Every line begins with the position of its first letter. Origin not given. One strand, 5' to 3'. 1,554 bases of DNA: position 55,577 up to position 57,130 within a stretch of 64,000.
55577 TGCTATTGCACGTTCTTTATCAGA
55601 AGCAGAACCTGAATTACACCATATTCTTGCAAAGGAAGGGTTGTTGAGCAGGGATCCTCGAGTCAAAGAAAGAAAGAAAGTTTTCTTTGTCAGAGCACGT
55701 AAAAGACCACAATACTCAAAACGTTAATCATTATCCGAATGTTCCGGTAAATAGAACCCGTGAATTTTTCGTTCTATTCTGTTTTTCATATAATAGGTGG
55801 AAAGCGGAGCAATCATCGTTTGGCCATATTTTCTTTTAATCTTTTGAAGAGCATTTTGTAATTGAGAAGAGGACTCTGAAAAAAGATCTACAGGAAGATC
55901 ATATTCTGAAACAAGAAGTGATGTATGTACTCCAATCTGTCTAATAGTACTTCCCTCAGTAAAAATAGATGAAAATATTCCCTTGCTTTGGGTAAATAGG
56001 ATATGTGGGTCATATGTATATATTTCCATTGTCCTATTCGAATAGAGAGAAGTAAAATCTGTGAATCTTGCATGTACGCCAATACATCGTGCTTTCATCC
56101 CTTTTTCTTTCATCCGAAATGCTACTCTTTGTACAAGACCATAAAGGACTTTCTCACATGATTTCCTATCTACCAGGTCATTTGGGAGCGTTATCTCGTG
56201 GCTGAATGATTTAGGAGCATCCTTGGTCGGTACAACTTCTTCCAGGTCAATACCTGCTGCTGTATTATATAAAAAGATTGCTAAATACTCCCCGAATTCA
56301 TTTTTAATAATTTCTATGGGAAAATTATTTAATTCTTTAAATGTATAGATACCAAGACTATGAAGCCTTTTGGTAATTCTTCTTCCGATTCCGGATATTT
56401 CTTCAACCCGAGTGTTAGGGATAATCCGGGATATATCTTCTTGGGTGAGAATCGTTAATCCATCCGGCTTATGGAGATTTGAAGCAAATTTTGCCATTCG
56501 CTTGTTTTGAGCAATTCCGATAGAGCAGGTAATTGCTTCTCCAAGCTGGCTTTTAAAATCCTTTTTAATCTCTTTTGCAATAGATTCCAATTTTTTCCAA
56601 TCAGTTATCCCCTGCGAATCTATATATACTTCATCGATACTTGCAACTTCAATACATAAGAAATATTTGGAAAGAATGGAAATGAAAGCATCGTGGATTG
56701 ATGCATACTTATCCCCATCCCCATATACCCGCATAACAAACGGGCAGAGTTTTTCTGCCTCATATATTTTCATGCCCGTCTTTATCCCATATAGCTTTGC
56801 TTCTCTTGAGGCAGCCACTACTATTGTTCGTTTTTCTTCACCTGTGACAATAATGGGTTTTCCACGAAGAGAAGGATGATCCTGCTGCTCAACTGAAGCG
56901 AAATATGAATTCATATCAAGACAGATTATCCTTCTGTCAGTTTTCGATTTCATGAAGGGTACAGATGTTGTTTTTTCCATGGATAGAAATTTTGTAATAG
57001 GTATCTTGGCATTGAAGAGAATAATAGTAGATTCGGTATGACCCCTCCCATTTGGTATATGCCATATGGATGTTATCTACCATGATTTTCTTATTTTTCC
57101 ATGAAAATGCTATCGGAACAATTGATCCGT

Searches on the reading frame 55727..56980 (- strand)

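Call 44: search_protein_families(library=pfam, proteins=[window:55727-56980:-], max_evalue=0.001)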
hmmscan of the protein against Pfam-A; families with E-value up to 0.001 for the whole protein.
window:55727-56980:- (418 aa): 3 families
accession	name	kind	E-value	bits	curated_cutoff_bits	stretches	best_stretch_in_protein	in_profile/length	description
PF00817.25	IMS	-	3.2e-41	141.1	23.2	1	21-168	1-148/148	impB/mucB/samB family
PF11799.13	IMS_C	-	6.5e-20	72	20.7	1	256-358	1-101/109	impB/mucB/samB family C-terminal domain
PF21999.2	IMS_HHH_1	-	3e-09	37.6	27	1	195-245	3-53/53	DNA polymerase-iota, thumb domain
